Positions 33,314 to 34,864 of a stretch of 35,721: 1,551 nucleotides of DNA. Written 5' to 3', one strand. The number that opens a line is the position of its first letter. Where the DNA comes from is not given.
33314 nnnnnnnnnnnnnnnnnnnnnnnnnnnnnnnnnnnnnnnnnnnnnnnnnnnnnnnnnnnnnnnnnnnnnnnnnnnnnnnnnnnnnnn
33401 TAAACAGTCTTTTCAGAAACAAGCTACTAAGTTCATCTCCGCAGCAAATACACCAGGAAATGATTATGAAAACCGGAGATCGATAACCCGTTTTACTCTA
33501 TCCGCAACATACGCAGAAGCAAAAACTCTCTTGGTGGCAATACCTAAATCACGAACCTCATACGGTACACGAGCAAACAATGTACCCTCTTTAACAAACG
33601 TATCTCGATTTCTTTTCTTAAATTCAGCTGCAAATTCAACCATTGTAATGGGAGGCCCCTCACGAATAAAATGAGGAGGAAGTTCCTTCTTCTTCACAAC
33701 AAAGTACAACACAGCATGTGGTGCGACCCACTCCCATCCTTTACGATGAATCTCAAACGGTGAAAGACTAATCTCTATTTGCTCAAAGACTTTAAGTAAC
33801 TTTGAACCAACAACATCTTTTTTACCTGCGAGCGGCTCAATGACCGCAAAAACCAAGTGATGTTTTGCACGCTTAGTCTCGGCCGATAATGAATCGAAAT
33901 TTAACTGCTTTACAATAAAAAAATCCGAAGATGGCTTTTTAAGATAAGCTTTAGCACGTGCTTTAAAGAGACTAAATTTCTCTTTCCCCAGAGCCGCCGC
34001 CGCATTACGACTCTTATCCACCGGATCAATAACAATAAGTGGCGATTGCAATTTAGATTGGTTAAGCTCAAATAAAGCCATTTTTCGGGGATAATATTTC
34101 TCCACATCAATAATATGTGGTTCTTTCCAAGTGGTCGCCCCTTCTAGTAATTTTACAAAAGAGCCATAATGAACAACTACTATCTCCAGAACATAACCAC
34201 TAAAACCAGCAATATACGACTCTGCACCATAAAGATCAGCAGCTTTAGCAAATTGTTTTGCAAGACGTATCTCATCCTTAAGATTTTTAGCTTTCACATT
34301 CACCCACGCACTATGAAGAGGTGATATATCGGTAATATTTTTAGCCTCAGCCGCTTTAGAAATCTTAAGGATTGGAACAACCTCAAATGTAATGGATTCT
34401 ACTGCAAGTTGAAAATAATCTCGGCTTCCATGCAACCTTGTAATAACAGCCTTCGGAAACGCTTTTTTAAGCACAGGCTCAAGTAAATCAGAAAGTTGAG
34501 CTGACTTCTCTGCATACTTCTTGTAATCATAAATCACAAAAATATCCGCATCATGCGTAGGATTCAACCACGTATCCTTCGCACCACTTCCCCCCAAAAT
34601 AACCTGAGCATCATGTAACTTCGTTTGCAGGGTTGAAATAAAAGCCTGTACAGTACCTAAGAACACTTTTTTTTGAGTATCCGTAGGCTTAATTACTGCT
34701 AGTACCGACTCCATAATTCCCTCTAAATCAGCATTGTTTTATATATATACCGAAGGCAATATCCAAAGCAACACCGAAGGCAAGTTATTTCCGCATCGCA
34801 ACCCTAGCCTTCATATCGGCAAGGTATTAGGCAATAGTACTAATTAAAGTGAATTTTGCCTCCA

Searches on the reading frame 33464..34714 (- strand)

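Call 25: search_protein_families(library=pfam, proteins=[window:33464-34714:-], max_evalue=0.01)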
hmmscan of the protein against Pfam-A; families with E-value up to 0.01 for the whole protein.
window:33464-34714:- (416 aa): 4 families
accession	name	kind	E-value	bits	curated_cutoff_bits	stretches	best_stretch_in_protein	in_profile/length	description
PF09249.16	tRNA_NucTransf2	-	5.7e-38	130.1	27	1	147-266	1-112/113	tRNA nucleotidyltransferase, second domain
PF18144.7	SMODS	-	3e-05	24.8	26.5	1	20-131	29-144/164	Second Messenger Oligonucleotide or Dinucleotide Synthetase domain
PF01909.29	NTP_transf_2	-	3.2e-05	24.7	21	1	26-83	5-66/93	Nucleotidyltransferase domain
PF21133.2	CAA_C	-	0.00026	21.1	22.2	1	308-384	26-106/144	CCA-adding enzyme, C-terminal domain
